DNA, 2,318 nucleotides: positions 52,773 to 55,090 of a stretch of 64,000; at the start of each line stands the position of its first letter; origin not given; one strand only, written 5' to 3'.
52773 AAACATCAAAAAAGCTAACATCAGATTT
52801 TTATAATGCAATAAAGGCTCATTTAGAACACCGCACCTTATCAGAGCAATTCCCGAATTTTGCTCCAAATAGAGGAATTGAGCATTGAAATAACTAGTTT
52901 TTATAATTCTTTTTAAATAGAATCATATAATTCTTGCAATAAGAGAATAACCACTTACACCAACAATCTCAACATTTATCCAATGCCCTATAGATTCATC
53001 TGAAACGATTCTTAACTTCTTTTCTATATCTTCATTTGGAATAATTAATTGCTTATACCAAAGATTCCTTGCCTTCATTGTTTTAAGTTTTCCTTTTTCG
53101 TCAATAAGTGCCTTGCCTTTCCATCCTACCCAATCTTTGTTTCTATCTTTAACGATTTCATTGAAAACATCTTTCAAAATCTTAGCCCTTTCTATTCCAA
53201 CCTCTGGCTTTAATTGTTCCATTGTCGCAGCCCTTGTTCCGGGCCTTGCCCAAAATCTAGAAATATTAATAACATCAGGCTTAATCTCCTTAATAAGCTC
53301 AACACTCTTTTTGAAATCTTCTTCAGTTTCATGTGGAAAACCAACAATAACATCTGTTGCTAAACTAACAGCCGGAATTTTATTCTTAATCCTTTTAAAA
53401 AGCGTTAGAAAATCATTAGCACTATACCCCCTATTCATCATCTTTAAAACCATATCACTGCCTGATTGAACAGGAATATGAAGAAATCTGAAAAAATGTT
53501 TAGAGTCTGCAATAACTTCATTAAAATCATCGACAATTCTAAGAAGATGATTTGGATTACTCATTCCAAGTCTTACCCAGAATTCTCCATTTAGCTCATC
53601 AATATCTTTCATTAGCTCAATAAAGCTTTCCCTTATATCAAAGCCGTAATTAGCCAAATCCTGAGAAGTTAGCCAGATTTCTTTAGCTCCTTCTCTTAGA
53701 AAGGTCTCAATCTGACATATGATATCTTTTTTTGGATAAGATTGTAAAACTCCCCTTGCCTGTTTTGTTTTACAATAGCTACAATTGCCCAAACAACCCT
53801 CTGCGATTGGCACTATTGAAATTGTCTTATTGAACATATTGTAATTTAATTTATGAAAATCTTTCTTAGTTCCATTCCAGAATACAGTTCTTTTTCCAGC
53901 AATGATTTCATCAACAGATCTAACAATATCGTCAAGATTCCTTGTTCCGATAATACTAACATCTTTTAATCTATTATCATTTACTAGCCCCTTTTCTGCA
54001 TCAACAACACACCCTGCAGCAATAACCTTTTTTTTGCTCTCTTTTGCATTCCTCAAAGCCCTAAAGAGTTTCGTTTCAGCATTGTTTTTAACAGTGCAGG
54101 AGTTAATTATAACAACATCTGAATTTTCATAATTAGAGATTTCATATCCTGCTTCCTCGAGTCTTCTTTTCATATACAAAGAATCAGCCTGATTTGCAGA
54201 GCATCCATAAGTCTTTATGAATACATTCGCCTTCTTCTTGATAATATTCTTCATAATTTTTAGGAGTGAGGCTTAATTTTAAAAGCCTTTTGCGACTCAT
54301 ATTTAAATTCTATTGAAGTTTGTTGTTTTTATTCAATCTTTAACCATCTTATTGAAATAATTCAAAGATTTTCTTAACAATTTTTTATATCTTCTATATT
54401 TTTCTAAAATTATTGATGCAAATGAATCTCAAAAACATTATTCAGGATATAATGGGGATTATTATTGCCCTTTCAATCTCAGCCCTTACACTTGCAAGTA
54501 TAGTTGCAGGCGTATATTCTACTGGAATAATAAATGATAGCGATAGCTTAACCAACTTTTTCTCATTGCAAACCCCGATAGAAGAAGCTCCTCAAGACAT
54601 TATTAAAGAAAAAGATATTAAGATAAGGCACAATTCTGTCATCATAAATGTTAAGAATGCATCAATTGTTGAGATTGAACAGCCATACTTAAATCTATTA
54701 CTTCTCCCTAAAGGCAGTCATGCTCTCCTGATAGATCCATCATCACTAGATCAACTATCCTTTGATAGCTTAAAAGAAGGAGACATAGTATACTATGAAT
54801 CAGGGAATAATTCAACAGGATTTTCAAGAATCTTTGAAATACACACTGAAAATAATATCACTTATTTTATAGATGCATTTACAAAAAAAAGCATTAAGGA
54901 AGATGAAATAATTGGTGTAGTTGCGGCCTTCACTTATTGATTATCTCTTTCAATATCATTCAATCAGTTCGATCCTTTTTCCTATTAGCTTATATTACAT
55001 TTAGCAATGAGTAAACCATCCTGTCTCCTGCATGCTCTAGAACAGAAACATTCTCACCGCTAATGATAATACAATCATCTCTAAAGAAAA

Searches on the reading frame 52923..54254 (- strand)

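Call 84: search_protein_families(library=pfam, proteins=[window:52923-54254:-], max_evalue=0.001)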
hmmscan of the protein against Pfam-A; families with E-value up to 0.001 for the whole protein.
window:52923-54254:- (443 aa): 2 families
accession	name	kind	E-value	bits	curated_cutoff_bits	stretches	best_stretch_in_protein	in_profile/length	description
PF00919.26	UPF0004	-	1.1e-21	77.1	27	1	11-94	2-89/98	Uncharacterized protein family UPF0004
PF04055.27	Radical_SAM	-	8.8e-21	75.2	29.5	1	149-321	2-166/166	Radical SAM superfamily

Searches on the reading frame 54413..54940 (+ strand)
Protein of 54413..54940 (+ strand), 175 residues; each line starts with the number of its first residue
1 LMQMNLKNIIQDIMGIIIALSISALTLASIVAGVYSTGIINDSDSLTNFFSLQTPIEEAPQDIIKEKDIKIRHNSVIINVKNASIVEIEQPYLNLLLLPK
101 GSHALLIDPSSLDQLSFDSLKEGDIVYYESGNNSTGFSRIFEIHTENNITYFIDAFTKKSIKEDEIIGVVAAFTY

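Call 84: search_protein_families(library=pfam, proteins=[window:54413-54940:+], max_evalue=0.001)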
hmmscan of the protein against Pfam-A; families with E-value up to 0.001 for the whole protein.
window:54413-54940:+ (175 aa): 0 families
